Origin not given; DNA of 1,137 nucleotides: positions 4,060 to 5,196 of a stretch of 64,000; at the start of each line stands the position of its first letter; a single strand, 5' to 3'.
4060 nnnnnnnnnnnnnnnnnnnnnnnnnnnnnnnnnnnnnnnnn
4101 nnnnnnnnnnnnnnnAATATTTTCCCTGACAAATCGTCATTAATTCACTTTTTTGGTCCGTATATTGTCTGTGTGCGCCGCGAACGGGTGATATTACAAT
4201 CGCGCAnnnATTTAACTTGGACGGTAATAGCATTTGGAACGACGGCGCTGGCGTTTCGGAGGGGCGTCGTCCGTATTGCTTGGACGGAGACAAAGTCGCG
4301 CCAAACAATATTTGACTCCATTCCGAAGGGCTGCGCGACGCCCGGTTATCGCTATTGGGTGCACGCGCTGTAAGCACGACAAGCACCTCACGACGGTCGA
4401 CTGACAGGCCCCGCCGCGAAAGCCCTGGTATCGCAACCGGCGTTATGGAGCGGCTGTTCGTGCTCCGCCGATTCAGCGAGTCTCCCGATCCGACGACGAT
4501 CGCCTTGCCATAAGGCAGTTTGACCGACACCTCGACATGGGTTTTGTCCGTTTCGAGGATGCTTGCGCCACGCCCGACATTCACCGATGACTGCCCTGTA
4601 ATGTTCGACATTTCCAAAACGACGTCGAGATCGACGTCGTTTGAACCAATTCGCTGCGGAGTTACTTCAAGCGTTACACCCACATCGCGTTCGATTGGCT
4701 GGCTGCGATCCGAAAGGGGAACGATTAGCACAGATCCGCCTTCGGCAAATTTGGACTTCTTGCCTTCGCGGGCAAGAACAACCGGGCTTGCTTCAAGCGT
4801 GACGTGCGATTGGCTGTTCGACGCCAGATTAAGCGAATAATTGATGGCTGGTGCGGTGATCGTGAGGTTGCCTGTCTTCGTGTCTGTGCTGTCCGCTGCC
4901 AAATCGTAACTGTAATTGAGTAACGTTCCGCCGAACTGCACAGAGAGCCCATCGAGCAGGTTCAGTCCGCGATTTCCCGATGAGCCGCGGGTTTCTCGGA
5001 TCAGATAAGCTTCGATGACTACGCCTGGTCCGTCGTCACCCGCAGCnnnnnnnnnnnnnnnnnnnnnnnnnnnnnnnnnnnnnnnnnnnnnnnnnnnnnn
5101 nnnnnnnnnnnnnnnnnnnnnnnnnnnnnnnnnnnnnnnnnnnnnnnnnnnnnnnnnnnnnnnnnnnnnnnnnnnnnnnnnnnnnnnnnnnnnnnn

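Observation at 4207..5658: Stand-alone lipoprotein-TPR-secretin fusion lacking N-domains, co-oriented with an orphan exported protein: candidate minimal secretion or surface system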

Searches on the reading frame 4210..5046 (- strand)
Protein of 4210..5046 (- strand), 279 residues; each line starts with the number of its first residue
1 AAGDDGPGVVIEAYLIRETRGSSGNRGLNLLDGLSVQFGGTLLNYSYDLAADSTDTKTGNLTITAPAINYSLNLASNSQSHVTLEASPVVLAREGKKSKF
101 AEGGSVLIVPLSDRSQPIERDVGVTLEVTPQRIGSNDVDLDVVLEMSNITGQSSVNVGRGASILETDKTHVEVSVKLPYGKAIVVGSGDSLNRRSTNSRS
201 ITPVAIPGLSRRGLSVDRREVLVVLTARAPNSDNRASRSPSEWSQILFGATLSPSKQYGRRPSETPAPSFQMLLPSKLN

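Call 61: search_protein_representatives(alignment_id=A6)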
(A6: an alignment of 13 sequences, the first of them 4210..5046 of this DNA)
Query: 13 sequences, 278 profile positions. Proteins with E-value up to 0.001 (for the whole library): 601; up to 1e-10: 346; up to 1e-30: 13. The best 150 are listed.
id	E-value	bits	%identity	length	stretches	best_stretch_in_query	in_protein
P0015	1.1e-129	447.9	-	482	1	2-277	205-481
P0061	6.8e-117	406.0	-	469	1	3-275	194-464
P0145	7.7e-83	294.3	-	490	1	5-274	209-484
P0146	2.9e-72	259.6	-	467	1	4-272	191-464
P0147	3.3e-71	256.1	-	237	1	22-249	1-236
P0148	3.7e-61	223.1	-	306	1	64-273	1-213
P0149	6.3e-61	222.4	-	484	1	5-273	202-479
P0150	4.2e-51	190.2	-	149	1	66-181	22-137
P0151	1.5e-42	162.1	-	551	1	5-236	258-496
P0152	2.3e-39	151.7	-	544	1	5-234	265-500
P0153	3.1e-37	144.7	-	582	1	6-243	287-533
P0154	4.4e-33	131.1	-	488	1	10-254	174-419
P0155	8.4e-31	123.6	-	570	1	7-258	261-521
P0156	2.8e-30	121.9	-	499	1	5-246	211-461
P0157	3.1e-30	121.7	-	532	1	7-240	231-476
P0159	7.5e-30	120.5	-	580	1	10-233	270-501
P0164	2.3e-28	115.6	-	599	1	9-247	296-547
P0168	8.2e-26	107.2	-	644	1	7-230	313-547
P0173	1.4e-24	103.1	-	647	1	7-238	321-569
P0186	3.9e-22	95.2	-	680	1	3-234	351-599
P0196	1.6e-21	93.1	-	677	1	8-247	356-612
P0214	5.9e-20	88.0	-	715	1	8-246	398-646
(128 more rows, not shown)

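Call 62: search_protein_families(library=pfam, proteins=[P0151, P0152, P0153, P0154, P0155, P0156, P0159, P0164, P0168, P0186], max_evalue=0.01)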
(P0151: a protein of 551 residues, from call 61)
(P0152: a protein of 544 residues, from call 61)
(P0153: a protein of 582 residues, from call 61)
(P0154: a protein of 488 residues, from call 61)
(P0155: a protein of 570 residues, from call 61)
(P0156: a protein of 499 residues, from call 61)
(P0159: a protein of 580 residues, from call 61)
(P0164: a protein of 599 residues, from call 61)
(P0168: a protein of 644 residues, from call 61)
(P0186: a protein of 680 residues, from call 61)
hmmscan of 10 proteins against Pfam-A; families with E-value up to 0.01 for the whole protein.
P0151 (551 aa): 1 family
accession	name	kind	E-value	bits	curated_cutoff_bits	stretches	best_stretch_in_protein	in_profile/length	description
PF00263.26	Secretin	-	4.7e-14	52.8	27.5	1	334-486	4-165/169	Bacterial type II and III secretion system protein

P0152 (544 aa): 1 family
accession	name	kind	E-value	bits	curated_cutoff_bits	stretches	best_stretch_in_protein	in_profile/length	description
PF00263.26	Secretin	-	5.1e-13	49.4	27.5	1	340-490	4-163/169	Bacterial type II and III secretion system protein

P0153 (582 aa): 1 family
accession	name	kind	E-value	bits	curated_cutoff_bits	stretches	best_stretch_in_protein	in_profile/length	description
PF00263.26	Secretin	-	1.9e-10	41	27.5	1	370-514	10-164/169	Bacterial type II and III secretion system protein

P0154 (488 aa): 1 family
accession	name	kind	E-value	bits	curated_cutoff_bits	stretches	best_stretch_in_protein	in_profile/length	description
PF00263.26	Secretin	-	2.3e-18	66.8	27.5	1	245-392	5-163/169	Bacterial type II and III secretion system protein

P0155 (570 aa): 2 families
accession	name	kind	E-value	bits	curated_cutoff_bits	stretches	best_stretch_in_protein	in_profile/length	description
PF00263.26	Secretin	-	7.9e-18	65.1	27.5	1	341-487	8-164/169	Bacterial type II and III secretion system protein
PF07719.23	TPR_2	-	6.3e-05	23.2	27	0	146-177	2-33/34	Tetratricopeptide repeat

P0156 (499 aa): 1 family
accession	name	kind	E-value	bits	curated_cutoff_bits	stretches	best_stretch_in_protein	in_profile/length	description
PF00263.26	Secretin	-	3.2e-09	37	27.5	1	288-441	3-166/169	Bacterial type II and III secretion system protein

P0159 (580 aa): 4 families
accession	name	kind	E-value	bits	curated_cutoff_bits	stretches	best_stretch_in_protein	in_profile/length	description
PF00263.26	Secretin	-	1.6e-17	64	27.5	1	344-492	4-163/169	Bacterial type II and III secretion system protein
PF14559.12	TPR_19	-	7.2e-06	26.7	25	0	161-222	1-60/68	Tetratricopeptide repeat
PF07719.23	TPR_2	-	9.7e-05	22.7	27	0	153-182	3-32/34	Tetratricopeptide repeat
PF13432.12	TPR_16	-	0.00012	22.9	32.7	2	128-182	8-62/65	Tetratricopeptide repeat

P0164 (599 aa): 2 families
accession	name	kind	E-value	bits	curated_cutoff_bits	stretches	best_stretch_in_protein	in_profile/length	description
PF00263.26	Secretin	-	4.8e-23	82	27.5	1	373-523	4-163/169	Bacterial type II and III secretion system protein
PF13431.12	TPR_17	-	0.0012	19.4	24.4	0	91-123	2-34/34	Tetratricopeptide repeat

P0168 (644 aa): 11 families
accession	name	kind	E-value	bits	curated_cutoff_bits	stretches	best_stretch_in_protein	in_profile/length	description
PF00263.26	Secretin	-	1.9e-27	96.4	27.5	1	390-544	2-166/169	Bacterial type II and III secretion system protein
PF14559.12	TPR_19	-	2.1e-09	38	25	1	153-214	2-63/68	Tetratricopeptide repeat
PF07719.23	TPR_2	-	4.3e-08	33.1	27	1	144-175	3-34/34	Tetratricopeptide repeat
PF13431.12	TPR_17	-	1.2e-07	31.8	24.4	1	131-162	2-33/34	Tetratricopeptide repeat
PF13414.12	TPR_11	-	1.8e-07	31.1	26.8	0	81-114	7-40/42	TPR repeat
PF13432.12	TPR_16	-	1e-06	29.5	32.7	1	146-203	1-58/65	Tetratricopeptide repeat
PF23914.1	TPR_CcmH_CycH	-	1.4e-06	28.7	42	1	119-218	27-126/158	Cytochrome c-type biogenesis protein H TPR domain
PF13428.12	TPR_14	-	6.1e-06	26.9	23.5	0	144-184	3-43/44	Tetratricopeptide repeat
PF00515.34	TPR_1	-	8.2e-06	25.9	27.8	0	145-175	4-34/34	Tetratricopeptide repeat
PF12895.13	ANAPC3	-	0.0032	18.1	27.2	0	127-201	8-81/82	Anaphase-promoting complex, cyclosome, subunit 3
PF13371.12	TPR_9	-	0.0045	17.4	35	0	149-218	2-71/73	Tetratricopeptide repeat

P0186 (680 aa): 4 families
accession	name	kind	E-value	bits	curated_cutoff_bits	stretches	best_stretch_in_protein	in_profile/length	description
PF00263.26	Secretin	-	8.5e-27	94.2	27.5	1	436-592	3-166/169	Bacterial type II and III secretion system protein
PF07719.23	TPR_2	-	3.5e-06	27.2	27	0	147-178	3-34/34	Tetratricopeptide repeat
PF13371.12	TPR_9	-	0.0022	18.4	35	0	215-260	28-73/73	Tetratricopeptide repeat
PF23914.1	TPR_CcmH_CycH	-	0.0024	18.2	42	1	141-245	49-150/158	Cytochrome c-type biogenesis protein H TPR domain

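Call 63: find_encoding_contigs(protein=P0168, flank=10000, max_places=2)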
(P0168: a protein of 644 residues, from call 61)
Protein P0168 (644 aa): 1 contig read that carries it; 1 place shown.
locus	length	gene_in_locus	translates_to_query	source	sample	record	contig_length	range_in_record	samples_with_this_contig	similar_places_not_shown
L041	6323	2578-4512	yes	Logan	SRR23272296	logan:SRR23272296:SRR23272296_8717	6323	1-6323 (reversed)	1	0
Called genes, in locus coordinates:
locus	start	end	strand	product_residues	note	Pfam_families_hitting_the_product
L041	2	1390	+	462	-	?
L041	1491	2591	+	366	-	PF00070:Pyr_redox (faint), PF01266:DAO (faint), PF01494:FAD_binding_3, PF07992:Pyr_redox_2 (faint), PF12831:FAD_oxidored (faint), PF01494:FAD_binding_3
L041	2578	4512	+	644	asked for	PF00515:TPR_1 (faint), PF07719:TPR_2 (faint), PF13414:TPR_11 (faint), PF13428:TPR_14 (faint), PF13432:TPR_16 (faint), PF23914:TPR_CcmH_CycH (weak), PF14559:TPR_19, PF00263:Secretin, +1 more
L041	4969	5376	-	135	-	-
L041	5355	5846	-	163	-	-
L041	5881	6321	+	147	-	?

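Call 65: search_protein_families(library=ncbifam, proteins=[P0168, P0186, P0164, P0155, P0151, P0154], max_evalue=0.001)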
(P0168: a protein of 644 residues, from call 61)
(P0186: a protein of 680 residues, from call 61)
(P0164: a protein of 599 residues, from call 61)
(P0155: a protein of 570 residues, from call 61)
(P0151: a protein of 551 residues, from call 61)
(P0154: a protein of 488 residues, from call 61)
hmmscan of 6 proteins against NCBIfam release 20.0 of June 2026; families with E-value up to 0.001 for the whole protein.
P0168 (644 aa): 20 families
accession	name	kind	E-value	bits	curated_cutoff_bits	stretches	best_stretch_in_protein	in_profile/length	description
TIGR02515.1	IV_pilus_PilQ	subfamily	2.9e-22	79.3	284.35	1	348-544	225-425/428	type IV pilus secretin PilQ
TIGR02517.1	type_II_gspD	equivalog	1.8e-20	73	351.35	1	315-544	338-588/600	type II secretion system secretin GspD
TIGR02519.1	pilus_MshL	equivalog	2.3e-14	53.1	250.2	1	315-544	37-288/290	pilus (MSHA type) biogenesis protein MshL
TIGR02917.1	PEP_TPR_lipo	equivalog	2.6e-13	48.8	312.2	1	69-236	228-389/899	XrtA/PEP-CTERM system TPR-repeat protein PrsT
TIGR02516.1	type_III_yscC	equivalog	8e-13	47.7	238.45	1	354-544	260-459/463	type III secretion system outer membrane ring subunit SctC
TIGR02521.1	type_IV_pilW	equivalog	5.2e-10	39.3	154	1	148-233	141-226/234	type IV pilus biogenesis/stability protein PilW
NF010083.0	PRK13568.1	equivalog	3.8e-09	35.8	554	1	391-544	260-415/419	DNA uptake porin HofQ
TIGR02552.1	LcrH_SycD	equivalog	1.2e-08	34.7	104.8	1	120-207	30-117/136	SycD/LcrH family type III secretion system chaperone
NF007851.2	PRK10560.1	exception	5.8e-08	32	598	1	395-544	256-407/412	DNA uptake porin HofQ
NF042912.1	Amuc_1098_fam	equivalog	2.5e-07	29.2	750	1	488-542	738-792/805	Amuc_1098 family type IV pilus outer membrane protein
NF040959.1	MamA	equivalog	1.3e-06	28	200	1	131-195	94-158/204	magnetosome protein MamA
NF047371.1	FlcA_CTERM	equivalog_domain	3.1e-06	26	300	1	115-209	451-540/646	periplasmic flagellar collar protein FlcA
NF033762.1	social_mot_Tgl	equivalog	1.7e-05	24.3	225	1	57-194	20-154/252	social motility TPR repeat lipoprotein Tgl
NF008520.0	PRK11447.1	equivalog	2.8e-05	22.1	858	1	73-281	308-522/1157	cellulose synthase complex outer membrane protein BcsC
NF033758.1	gliding_GltE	equivalog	7.3e-05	21.9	225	0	61-118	283-340/411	adventurous gliding motility TPR repeat lipoprotein GltE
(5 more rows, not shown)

P0186 (680 aa): 12 families
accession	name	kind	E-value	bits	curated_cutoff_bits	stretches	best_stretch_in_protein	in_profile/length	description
TIGR02515.1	IV_pilus_PilQ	subfamily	1.1e-21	77.3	284.35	1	433-592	265-425/428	type IV pilus secretin PilQ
TIGR02517.1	type_II_gspD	equivalog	1.6e-19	69.8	351.35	1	357-592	338-588/600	type II secretion system secretin GspD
NF010083.0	PRK13568.1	equivalog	4.8e-12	45.4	554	1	439-592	263-415/419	DNA uptake porin HofQ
TIGR02516.1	type_III_yscC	equivalog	1.1e-09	37.3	238.45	1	483-592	346-459/463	type III secretion system outer membrane ring subunit SctC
TIGR02519.1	pilus_MshL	equivalog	2.1e-09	36.8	250.2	1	484-592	174-288/290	pilus (MSHA type) biogenesis protein MshL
NF007851.2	PRK10560.1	exception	4.4e-09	35.6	598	1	441-592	257-407/412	DNA uptake porin HofQ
NF042912.1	Amuc_1098_fam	equivalog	1.9e-08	32.8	750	1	528-590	730-792/805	Amuc_1098 family type IV pilus outer membrane protein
TIGR02521.1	type_IV_pilW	equivalog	1.1e-06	28.4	154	1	152-228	142-216/234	type IV pilus biogenesis/stability protein PilW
TIGR02917.1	PEP_TPR_lipo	equivalog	6.3e-06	24.3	312.2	1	111-253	464-604/899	XrtA/PEP-CTERM system TPR-repeat protein PrsT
TIGR02552.1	LcrH_SycD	equivalog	2e-05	24.3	104.8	1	140-205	47-112/136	SycD/LcrH family type III secretion system chaperone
NF011873.0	PRK15346.1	equivalog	0.0003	19.6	524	1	527-586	427-484/499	EscC/YscC/HrcC family type III secretion system outer membrane ring protein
NF047371.1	FlcA_CTERM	equivalog_domain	0.00059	18.4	300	0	158-246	452-537/646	periplasmic flagellar collar protein FlcA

P0164 (599 aa): 6 families
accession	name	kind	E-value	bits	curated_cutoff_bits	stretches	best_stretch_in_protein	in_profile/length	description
TIGR02515.1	IV_pilus_PilQ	subfamily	3.7e-17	62.4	284.35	1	330-523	227-422/428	type IV pilus secretin PilQ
TIGR02517.1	type_II_gspD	equivalog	2e-14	53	351.35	1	293-523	335-585/600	type II secretion system secretin GspD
TIGR02519.1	pilus_MshL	equivalog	2.2e-10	40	250.2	1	366-524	110-286/290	pilus (MSHA type) biogenesis protein MshL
NF010083.0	PRK13568.1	equivalog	1.9e-09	36.8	554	1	373-521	261-410/419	DNA uptake porin HofQ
TIGR02516.1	type_III_yscC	equivalog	4.8e-09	35.3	238.45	1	357-523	284-456/463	type III secretion system outer membrane ring subunit SctC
NF007851.2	PRK10560.1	exception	5e-05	22.3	598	1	375-524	255-405/412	DNA uptake porin HofQ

P0155 (570 aa): 6 families
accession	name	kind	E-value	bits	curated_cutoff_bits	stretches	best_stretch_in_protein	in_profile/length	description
TIGR02517.1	type_II_gspD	equivalog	5e-13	48.4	351.35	1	264-487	339-586/600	type II secretion system secretin GspD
TIGR02515.1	IV_pilus_PilQ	subfamily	6.7e-09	35.2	284.35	1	337-487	270-423/428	type IV pilus secretin PilQ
TIGR02516.1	type_III_yscC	equivalog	4.1e-07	28.9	238.45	1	338-488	303-458/463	type III secretion system outer membrane ring subunit SctC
TIGR02917.1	PEP_TPR_lipo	equivalog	8.6e-07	27.2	312.2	1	38-227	227-409/899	XrtA/PEP-CTERM system TPR-repeat protein PrsT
TIGR02519.1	pilus_MshL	equivalog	2.3e-05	23.6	250.2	1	261-487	35-286/290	pilus (MSHA type) biogenesis protein MshL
NF040959.1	MamA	equivalog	0.00048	19.6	200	0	55-137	122-199/204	magnetosome protein MamA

P0151 (551 aa): 6 families
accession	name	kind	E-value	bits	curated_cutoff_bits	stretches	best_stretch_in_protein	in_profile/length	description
TIGR02517.1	type_II_gspD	equivalog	1.9e-06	26.6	351.35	1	305-485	397-586/600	type II secretion system secretin GspD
TIGR02515.1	IV_pilus_PilQ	subfamily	5.8e-06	25.6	284.35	1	330-485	265-423/428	type IV pilus secretin PilQ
NF010083.0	PRK13568.1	equivalog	1.7e-05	23.8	554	1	331-485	258-413/419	DNA uptake porin HofQ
NF007851.2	PRK10560.1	exception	1.9e-05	23.7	598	1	331-487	250-407/412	DNA uptake porin HofQ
TIGR02516.1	type_III_yscC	equivalog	7.9e-05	21.4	238.45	1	256-484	230-456/463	type III secretion system outer membrane ring subunit SctC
TIGR02519.1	pilus_MshL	equivalog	0.00078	18.5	250.2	0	435-486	236-287/290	pilus (MSHA type) biogenesis protein MshL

P0154 (488 aa): 5 families
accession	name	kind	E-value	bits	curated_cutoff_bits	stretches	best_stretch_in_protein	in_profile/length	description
TIGR02517.1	type_II_gspD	equivalog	1.4e-12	46.9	351.35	1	201-392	382-585/600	type II secretion system secretin GspD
TIGR02515.1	IV_pilus_PilQ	subfamily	2.7e-10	39.8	284.35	1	203-392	223-422/428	type IV pilus secretin PilQ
TIGR02519.1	pilus_MshL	equivalog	4.7e-07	29.1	250.2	1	169-393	33-286/290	pilus (MSHA type) biogenesis protein MshL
TIGR02516.1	type_III_yscC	equivalog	1.3e-05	24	238.45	1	193-393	248-457/463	type III secretion system outer membrane ring subunit SctC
NF007851.2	PRK10560.1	exception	6.6e-05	21.9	598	1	283-393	295-405/412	DNA uptake porin HofQ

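Call 66: list_cluster_members(proteins=[P0168, P0186, P0164, P0155, P0151, P0159, P0173, P0196, P0214, P0052])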
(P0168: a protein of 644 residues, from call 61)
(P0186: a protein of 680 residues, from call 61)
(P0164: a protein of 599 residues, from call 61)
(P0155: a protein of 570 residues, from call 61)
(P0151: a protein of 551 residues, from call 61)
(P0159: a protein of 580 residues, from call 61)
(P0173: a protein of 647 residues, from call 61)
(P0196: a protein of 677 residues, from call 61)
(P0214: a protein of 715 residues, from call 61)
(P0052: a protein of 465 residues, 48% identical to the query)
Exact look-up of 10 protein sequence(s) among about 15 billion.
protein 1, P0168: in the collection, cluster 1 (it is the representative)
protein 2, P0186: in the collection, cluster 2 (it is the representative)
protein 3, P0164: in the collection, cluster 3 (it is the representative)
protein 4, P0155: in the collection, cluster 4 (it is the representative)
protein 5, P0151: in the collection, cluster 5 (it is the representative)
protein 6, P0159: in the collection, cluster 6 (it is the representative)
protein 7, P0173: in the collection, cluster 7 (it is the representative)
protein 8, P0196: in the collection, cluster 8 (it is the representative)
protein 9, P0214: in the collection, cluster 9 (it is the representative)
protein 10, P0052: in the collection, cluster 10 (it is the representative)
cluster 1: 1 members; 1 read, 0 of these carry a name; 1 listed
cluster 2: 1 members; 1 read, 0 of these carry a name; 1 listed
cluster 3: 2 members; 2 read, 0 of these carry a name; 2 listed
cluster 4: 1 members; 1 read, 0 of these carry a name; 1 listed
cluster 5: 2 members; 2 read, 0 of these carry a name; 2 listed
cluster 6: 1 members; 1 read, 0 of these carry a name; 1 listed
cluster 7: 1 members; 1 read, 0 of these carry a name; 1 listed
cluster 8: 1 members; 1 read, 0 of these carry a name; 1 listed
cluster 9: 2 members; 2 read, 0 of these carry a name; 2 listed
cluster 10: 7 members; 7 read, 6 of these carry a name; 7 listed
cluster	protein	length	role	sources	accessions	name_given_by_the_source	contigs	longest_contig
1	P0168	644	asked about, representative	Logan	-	-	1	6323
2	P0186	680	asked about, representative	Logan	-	-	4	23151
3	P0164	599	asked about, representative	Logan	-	-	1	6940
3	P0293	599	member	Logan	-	-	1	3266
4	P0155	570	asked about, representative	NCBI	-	-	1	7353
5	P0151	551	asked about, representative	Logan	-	-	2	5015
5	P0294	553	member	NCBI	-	-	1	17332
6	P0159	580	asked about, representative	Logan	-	-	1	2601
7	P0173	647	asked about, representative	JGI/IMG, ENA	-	-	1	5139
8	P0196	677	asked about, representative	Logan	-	-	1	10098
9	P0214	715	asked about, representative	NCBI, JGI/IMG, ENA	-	-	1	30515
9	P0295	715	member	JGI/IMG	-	-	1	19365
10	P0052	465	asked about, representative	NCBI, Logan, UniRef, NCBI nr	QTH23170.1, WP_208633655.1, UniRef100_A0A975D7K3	hypothetical protein HRJ34_06580 [Rhizorhabdus wittichii] | Tetratricopeptide repeat protein n=1 Tax=Rhizorhabdus wittichii TaxID=160791 ... | hypothetical protein [Rhizorhabdus wittichii]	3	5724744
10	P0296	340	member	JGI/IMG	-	hypothetical protein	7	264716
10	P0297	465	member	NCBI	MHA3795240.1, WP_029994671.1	hypothetical protein [Sphingomonas sp. YL-JM2C]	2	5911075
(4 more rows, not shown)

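Call 67: find_encoding_contigs(protein=P0214, flank=10000, max_places=2)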
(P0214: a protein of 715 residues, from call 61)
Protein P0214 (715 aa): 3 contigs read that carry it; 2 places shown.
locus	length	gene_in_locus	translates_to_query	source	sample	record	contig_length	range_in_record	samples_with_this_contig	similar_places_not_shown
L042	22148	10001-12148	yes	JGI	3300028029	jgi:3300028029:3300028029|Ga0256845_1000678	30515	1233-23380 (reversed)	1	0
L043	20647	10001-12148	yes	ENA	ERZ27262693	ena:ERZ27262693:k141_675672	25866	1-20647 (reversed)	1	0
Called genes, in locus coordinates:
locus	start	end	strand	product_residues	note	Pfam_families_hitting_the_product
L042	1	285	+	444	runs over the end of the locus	PF03841:SelA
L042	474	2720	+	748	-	PF02384:N6_Mtase, PF01170:UPF0020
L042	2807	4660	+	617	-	PF00009:GTP_EFTU, PF01926:MMR_HSR1, PF03144:GTP_EFTU_D2 (weak), PF25461:Beta-barrel_SelB, PF09107:WHD_3rd_SelB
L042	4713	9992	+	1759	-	PF00652:Ricin_B_lectin, PF03498:CDtoxinA (faint), PF14200:RicinB_lectin_2 (weak)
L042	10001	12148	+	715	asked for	PF14559:TPR_19 (faint), PF23914:TPR_CcmH_CycH (faint), PF00263:Secretin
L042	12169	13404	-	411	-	PF00563:EAL, PF08668:HDOD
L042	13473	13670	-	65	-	-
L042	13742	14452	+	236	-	-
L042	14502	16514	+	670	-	PF08447:PAS_3, PF08448:PAS_4, PF00989:PAS, PF13188:PAS_8 (weak), PF13426:PAS_9, PF08447:PAS_3 (weak), PF00990:GGDEF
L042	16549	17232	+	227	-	PF00072:Response_reg, PF00486:Trans_reg_C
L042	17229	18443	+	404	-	PF00512:HisKA (weak), PF02518:HATPase_c (weak)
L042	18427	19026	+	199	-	PF00440:TetR_N, PF08360:TetR_C_5 (weak), PF17922:TetR_C_17 (faint)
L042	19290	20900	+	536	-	-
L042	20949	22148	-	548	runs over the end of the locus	PF02776:TPP_enzyme_N, PF00205:TPP_enzyme_M, PF02775:TPP_enzyme_C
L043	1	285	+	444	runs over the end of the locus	PF03841:SelA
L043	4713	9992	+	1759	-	PF00652:Ricin_B_lectin, PF03498:CDtoxinA (faint), PF14200:RicinB_lectin_2 (weak)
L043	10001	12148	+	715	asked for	PF14559:TPR_19 (faint), PF23914:TPR_CcmH_CycH (faint), PF00263:Secretin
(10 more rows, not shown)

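Call 68: find_encoding_contigs(protein=P0186, flank=10000, max_places=2)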
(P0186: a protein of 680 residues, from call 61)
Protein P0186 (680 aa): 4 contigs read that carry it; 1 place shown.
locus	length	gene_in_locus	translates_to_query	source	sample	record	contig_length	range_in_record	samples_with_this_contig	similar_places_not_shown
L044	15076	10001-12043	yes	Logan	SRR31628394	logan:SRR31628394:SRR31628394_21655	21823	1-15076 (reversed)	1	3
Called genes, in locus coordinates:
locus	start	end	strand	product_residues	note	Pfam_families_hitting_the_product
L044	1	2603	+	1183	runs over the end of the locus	PF00989:PAS, PF08448:PAS_4, PF13426:PAS_9, PF00989:PAS, PF13426:PAS_9, PF08447:PAS_3, PF00989:PAS, PF13188:PAS_8, +5 more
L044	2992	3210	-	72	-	-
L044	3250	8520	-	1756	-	PF00652:Ricin_B_lectin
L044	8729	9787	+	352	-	PF14525:AraC_binding_2, PF12833:HTH_18, PF00165:HTH_AraC (weak)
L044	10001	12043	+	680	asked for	PF07719:TPR_2 (faint), PF00263:Secretin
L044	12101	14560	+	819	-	PF19193:Tectonin (faint)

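Call 71: find_encoding_contigs(protein=P0294, flank=10000, max_places=2)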
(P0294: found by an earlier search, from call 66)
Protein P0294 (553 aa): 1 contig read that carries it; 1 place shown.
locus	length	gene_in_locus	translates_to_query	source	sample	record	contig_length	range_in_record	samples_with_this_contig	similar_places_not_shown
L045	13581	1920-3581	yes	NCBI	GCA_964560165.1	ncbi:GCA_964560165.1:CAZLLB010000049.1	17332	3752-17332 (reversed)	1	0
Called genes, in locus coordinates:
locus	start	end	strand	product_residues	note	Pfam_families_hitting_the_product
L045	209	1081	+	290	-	PF08032:SpoU_sub_bind, PF00588:SpoU_methylase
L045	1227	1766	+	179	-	-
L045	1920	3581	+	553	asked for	PF00263:Secretin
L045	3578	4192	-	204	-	PF11159:DUF2939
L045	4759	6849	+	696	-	PF07715:Plug, PF00593:TonB_dep_Rec_b-barrel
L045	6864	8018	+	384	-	PF03929:PepSY_TM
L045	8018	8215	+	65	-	-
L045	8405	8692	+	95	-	-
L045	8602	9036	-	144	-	PF18602:Rap1a (weak)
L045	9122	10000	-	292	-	PF00106:adh_short, PF08659:KR, PF13561:adh_short_C2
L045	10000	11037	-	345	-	-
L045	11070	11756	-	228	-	PF00440:TetR_N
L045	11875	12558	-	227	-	-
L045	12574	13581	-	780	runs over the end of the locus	PF01315:Ald_Xan_dh_C, PF02738:MoCoBD_1, PF20256:MoCoBD_2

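Call 83: search_protein_families(library=phrogs, proteins=[L045:1227-1766:+], max_evalue=0.01)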
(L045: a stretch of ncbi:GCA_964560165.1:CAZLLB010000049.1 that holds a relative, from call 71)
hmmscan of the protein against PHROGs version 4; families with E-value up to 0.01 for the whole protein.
L045:1227-1766:+ (179 aa): 1 family
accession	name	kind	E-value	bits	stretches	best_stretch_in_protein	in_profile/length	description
phrog_19108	-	unknown function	0.004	18.8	1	9-80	4-71/112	-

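Call 84: search_protein_families(library=padloc, proteins=[L045:1227-1766:+], max_evalue=0.01)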
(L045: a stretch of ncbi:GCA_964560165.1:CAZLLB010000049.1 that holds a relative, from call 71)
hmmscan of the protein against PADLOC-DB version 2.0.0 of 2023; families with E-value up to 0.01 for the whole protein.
L045:1227-1766:+ (179 aa): 0 families
